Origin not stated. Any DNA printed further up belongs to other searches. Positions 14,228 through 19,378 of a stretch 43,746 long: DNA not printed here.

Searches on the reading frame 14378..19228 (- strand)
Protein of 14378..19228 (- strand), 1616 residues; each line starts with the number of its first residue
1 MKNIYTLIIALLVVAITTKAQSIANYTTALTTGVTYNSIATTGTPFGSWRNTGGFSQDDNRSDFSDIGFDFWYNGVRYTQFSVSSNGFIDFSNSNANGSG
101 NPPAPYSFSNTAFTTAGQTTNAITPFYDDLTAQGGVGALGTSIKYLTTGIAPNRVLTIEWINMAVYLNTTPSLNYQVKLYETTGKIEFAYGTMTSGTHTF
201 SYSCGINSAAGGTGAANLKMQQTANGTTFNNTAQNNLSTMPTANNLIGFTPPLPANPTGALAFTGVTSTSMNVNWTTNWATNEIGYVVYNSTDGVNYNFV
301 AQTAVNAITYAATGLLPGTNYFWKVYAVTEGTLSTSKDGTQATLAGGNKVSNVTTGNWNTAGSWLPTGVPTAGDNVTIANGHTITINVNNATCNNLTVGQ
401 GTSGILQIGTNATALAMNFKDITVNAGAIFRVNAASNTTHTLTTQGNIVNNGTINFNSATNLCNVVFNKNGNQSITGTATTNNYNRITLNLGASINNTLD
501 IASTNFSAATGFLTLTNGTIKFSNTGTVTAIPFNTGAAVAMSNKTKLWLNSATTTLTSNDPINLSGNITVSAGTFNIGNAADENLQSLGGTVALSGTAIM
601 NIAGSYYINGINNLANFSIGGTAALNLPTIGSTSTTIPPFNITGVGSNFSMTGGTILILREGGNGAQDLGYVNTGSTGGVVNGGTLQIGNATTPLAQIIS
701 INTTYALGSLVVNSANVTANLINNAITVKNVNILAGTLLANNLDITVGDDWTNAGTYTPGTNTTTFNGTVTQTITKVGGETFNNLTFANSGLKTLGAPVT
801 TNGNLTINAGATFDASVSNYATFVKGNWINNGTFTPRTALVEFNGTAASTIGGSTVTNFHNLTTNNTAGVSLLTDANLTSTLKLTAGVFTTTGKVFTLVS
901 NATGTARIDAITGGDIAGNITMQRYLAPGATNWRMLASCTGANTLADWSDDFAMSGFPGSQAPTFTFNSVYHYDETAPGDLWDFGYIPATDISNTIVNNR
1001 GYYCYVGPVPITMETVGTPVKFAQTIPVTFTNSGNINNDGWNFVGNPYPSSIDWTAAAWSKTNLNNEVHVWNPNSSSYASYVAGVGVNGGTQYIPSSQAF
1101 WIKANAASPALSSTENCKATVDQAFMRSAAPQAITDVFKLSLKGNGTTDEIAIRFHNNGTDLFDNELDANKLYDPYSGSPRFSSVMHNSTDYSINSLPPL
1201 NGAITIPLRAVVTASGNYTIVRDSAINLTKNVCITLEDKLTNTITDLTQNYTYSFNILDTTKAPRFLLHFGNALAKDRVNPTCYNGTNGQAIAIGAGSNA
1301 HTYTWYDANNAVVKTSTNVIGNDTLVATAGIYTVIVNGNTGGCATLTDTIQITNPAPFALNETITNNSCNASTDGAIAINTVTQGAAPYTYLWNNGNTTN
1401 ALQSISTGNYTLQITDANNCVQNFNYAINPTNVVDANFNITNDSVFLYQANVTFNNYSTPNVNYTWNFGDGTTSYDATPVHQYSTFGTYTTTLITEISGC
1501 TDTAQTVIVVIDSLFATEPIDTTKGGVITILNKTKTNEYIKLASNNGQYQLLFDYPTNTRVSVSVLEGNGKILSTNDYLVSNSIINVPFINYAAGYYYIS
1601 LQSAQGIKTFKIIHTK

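Call 82: search_protein_families(library=pfam, proteins=[window:14378-19228:-], max_evalue=0.00001)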
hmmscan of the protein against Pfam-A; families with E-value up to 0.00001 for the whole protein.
window:14378-19228:- (1616 aa): 4 families
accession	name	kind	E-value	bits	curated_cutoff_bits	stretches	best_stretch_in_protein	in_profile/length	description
PF18911.6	PKD_4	-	4.7e-10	39.8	27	1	1451-1507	23-81/85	PKD domain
PF13573.12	SprB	-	7e-09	35.6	28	1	1362-1398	2-37/37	SprB repeat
PF00041.27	fn3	-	1.5e-06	28.7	25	1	257-335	3-76/84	Fibronectin type III domain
PF00801.26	PKD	-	3.1e-06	27.5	23.5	1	1444-1494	9-64/80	PKD domain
